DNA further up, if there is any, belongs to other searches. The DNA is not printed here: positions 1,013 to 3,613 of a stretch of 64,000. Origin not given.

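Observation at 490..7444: Accessory island between trmD and tgt: HigBA, a secreted lipoprotein/DUF3142/SLT operon, YefM-YoeB, and AbiEi-AbiEii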

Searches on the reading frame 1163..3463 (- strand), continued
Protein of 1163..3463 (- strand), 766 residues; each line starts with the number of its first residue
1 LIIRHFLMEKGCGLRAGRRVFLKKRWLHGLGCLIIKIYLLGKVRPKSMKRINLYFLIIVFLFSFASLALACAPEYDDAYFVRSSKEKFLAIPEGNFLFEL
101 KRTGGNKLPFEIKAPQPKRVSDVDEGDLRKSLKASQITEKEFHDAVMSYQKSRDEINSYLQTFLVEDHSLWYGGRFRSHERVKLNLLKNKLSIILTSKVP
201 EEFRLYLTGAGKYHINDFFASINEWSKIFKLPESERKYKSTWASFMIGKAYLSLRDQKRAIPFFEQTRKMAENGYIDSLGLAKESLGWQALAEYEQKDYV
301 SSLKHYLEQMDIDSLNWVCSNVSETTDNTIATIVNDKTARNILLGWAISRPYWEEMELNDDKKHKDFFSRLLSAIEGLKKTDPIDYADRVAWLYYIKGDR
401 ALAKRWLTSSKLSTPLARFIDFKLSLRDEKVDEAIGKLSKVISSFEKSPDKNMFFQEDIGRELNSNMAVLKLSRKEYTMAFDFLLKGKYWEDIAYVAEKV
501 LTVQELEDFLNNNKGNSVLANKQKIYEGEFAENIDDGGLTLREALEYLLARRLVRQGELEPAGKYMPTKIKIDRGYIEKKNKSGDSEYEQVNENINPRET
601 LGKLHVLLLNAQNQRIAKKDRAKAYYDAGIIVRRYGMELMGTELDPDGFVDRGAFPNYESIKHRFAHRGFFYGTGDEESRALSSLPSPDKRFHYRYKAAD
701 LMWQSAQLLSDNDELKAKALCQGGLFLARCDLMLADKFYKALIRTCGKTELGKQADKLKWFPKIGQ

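Call 75: search_protein_families(library=pfam, proteins=[P0384, P0388, P0383, P0328, P0339, P0332, P0352, P0340, P0324, P0322], max_evalue=0.001)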
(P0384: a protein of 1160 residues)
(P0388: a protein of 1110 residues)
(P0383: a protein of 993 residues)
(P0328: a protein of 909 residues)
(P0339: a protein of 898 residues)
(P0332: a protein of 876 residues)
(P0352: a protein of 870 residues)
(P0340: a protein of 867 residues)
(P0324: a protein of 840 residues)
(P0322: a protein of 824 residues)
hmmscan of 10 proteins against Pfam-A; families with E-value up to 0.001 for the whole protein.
P0384 (1160 aa): 4 families
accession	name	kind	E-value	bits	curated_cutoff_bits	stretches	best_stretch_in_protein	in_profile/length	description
PF14870.12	PSII_BNR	-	2.4e-09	37.3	27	0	1089-1158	37-97/303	Photosynthesis system II assembly factor YCF48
PF15902.12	Sortilin-Vps10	-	5.4e-09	35.8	33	0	1042-1158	3-112/446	Sortilin, neurotensin receptor 3,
PF02012.26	BNR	-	2.7e-07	30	27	0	984-994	1-11/12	BNR/Asp-box repeat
PF13088.12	BNR_2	-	3.5e-05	23.7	31.4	0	970-1056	124-202/277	BNR repeat-like domain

P0388 (1110 aa): 4 families
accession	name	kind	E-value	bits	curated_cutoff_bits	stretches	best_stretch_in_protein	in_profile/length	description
PF15902.12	Sortilin-Vps10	-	7.8e-16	58.3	33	1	758-873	2-114/446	Sortilin, neurotensin receptor 3,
PF14870.12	PSII_BNR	-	4.6e-14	52.8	27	1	746-872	26-142/303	Photosynthesis system II assembly factor YCF48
PF13088.12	BNR_2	-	7.1e-13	49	31.4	1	975-1105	72-202/277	BNR repeat-like domain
PF02012.26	BNR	-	1.7e-09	36.7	27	0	1093-1102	2-11/12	BNR/Asp-box repeat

P0383 (993 aa): 6 families
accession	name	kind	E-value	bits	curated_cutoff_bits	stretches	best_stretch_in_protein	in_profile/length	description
PF01476.26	LysM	-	5.3e-34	116.4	20.9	3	941-989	1-43/43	LysM domain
PF23457.1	LysM2_NFP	-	1.4e-08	35.1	36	0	879-905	28-54/56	NFP LysM2 domain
PF23473.1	LysM3_LYK4_5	-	4.4e-06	27.1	29.3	0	940-959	4-23/48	LYK4/5 LysM3 domain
PF05489.18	Phage_tail_X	-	1.3e-05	25.1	22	0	874-905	18-52/60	Phage Tail Protein X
PF12895.13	ANAPC3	-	1.9e-05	25.3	27.2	0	344-402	18-79/82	Anaphase-promoting complex, cyclosome, subunit 3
PF17594.7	GP57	-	0.00011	22.3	27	0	864-888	41-65/75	Phage Tail fiber assembly helper gene product 57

P0328 (909 aa): 1 family
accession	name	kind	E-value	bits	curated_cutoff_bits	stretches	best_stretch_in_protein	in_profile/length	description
PF12895.13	ANAPC3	-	2e-07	31.6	27.2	0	332-397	11-79/82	Anaphase-promoting complex, cyclosome, subunit 3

P0339 (898 aa): 1 family
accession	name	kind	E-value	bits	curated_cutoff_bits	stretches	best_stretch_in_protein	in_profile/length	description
PF01476.26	LysM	-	6.3e-09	36.1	20.9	1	847-894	1-43/43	LysM domain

P0332 (876 aa): 2 families
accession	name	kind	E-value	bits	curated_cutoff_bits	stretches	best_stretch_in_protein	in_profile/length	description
PF01476.26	LysM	-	1.1e-08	35.3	20.9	1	809-857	1-43/43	LysM domain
PF23300.3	HEAT_Nup120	-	0.00023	21.5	29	0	396-450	9-62/170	Nucleoporin Nup120, HEAT repeats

P0352 (870 aa): 4 families
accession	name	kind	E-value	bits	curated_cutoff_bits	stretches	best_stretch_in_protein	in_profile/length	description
PF01476.26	LysM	-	3.8e-09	36.8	20.9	1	818-863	2-42/43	LysM domain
PF23300.3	HEAT_Nup120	-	5.8e-06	26.7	29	0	380-427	9-56/170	Nucleoporin Nup120, HEAT repeats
PF12895.13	ANAPC3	-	0.00032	21.4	27.2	0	241-294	28-81/82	Anaphase-promoting complex, cyclosome, subunit 3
PF13424.12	TPR_12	-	0.00078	20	30.1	1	207-260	16-69/77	Tetratricopeptide repeat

P0340 (867 aa): 4 families
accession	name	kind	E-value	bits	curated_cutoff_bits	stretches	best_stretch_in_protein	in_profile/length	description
PF07719.23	TPR_2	-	7.5e-08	32.4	27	0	317-342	5-30/34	Tetratricopeptide repeat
PF00515.34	TPR_1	-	7.5e-06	26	27.8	0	388-409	3-24/34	Tetratricopeptide repeat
PF13181.12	TPR_8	-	0.00022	21.6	25.7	0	387-411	2-26/34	Tetratricopeptide repeat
PF14559.12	TPR_19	-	0.00026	21.7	25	0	650-679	26-55/68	Tetratricopeptide repeat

P0324 (840 aa): 6 families
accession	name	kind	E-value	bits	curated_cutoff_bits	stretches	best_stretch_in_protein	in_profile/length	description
PF13432.12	TPR_16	-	2.1e-07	31.7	32.7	0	557-617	2-44/65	Tetratricopeptide repeat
PF13424.12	TPR_12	-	4.1e-06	27.3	30.1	0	190-252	9-75/77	Tetratricopeptide repeat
PF07719.23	TPR_2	-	6.8e-06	26.3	27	0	378-399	6-27/34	Tetratricopeptide repeat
PF13374.12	TPR_10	-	3.8e-05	24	27.5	0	555-580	5-30/42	Tetratricopeptide repeat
PF07721.20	TPR_4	-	4e-05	24.3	27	0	378-398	6-26/26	Tetratricopeptide repeat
PF23300.3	HEAT_Nup120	-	0.00095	19.5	29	0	392-433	15-56/170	Nucleoporin Nup120, HEAT repeats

P0322 (824 aa): 2 families
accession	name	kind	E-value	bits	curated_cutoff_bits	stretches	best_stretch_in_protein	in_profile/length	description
PF21826.1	DUF6887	-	0.00028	21.6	24.2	0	556-573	7-24/62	Family of unknown function (DUF6887)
PF14559.12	TPR_19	-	0.00055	20.7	25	0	449-503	4-60/68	Tetratricopeptide repeat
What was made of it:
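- Some TPR relatives carry BNR/sialidase-like domains (call 75).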

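Call 83: search_solved_structures(query=A3, max_evalue=1)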
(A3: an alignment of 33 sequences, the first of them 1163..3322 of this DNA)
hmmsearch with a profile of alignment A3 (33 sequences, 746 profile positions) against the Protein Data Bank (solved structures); distinct sequences matched with E-value up to 1: 24.
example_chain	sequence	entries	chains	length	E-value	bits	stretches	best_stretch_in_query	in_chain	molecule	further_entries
9qhb_A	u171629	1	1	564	9e-18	67.2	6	162-226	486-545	Engineered tetratricopeptide repeat protein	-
8bu0_A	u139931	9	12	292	2.7e-14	55.6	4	162-226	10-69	Consensus tetratricopeptide repeat protein | Crystal structure of an 8-repeat consensus TPR superhelix with Zinc. | Monomer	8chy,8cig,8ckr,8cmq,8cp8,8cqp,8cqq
9qhc_A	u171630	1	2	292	1.6e-10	43.2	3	162-226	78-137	Engineered tetratricopeptide repeat protein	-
2fo7_A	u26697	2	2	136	2.5e-08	35.9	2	162-226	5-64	SYNTHETIC CONSENSUS TPR PROTEIN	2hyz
8ch0_A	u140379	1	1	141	3.4e-08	35.5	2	162-226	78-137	Consensus tetratricopeptide repeat protein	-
1na0_A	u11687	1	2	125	7.8e-05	24.4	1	162-226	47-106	designed protein CTPR3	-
2avp_A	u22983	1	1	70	0.00022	22.9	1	162-226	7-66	synthetic consensus TPR protein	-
3kd7_A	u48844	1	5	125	0.00032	22.4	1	165-266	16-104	CTPR390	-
2wqh_A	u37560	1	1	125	0.00067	21.3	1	162-226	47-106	CTPR3Y3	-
6vfi_B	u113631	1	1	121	0.0015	20.1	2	161-237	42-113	O43_dn18B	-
5hrz_A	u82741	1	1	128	0.0015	20.1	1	162-227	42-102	TPR domain protein 1na0C3_3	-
6vfh_A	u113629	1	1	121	0.0017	19.9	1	161-226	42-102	T33_dn10A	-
1na3_A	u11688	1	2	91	0.0019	19.8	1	162-226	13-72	designed protein CTPR2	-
6v8e_A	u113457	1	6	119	0.003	19.1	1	161-225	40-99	Designed protein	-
6vl6_A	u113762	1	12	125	0.0052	18.3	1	161-223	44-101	T33_dn2A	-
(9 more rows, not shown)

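Call 88: search_protein_families(library=padloc, alignment_id=A5, max_evalue=0.00001)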
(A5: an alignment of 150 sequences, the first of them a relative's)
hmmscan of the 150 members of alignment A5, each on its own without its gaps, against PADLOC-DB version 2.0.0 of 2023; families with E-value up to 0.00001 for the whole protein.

A. member 1, L001:5801-6862:+ (354 aa): 34 families (the best 25 are shown)
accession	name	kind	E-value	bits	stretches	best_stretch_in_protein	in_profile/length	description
PDLC04042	PD-T4-6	-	1.5e-59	200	1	12-302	5-284/292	-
PDLC04138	mad6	-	2.8e-54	183.1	1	9-294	44-317/659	mads_6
PDLC04053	PD-T4-6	-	8.5e-52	174.5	1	16-305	9-286/311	-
PDLC04060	PD-T4-6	-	2.5e-46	156.6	1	12-294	4-273/486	-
PDLC04061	PD-T4-6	-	9.3e-45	152.1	1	12-294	12-287/510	-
PDLC04054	PD-T4-6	-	1.4e-44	150.9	1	13-292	7-275/347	-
PDLC04047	PD-T4-6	-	1e-42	144.4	1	10-321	4-300/327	-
PDLC04043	PD-T4-6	-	2.1e-38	130.5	1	16-287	15-274/452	-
PDLC04048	PD-T4-6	-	5.5e-37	125.9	1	15-339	9-320/354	-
PDLC04057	PD-T4-6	-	1e-36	124.9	1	13-339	5-321/443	-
PDLC04052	PD-T4-6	-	1.8e-34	117.8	1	13-286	6-272/496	-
PDLC04040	PD-T4-6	-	3.6e-34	116.4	1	63-295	43-270/547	-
PDLC04039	PD-T4-6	-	2.3e-33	113.9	1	12-302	11-287/458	-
PDLC04041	PD-T4-6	-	2.8e-33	113.8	1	17-287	29-290/443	-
PDLC04055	PD-T4-6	-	3.4e-33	113.2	1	25-343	79-387/496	-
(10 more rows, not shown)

B. families by the number of members that match (of 150 scanned): 176 families (the first 25 are shown)
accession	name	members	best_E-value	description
PDLC04042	PD-T4-6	3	1.2e-59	-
PDLC04060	PD-T4-6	3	1.4e-57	-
PDLC04053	PD-T4-6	3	3.7e-56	-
PDLC04047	PD-T4-6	3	1.6e-54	-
PDLC04138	mad6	3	1.9e-54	mads_6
PDLC04057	PD-T4-6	3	2.3e-48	-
PDLC04054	PD-T4-6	3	3.9e-47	-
PDLC04043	PD-T4-6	3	1.6e-46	-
PDLC04061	PD-T4-6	3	9.3e-45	-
PDLC04039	PD-T4-6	3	2.3e-44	-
PDLC04048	PD-T4-6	3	2.3e-43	-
PDLC04052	PD-T4-6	3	1.6e-40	-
PDLC04040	PD-T4-6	3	8.5e-38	-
PDLC04041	PD-T4-6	3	3.6e-37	-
PDLC04044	PD-T4-6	3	1.2e-35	-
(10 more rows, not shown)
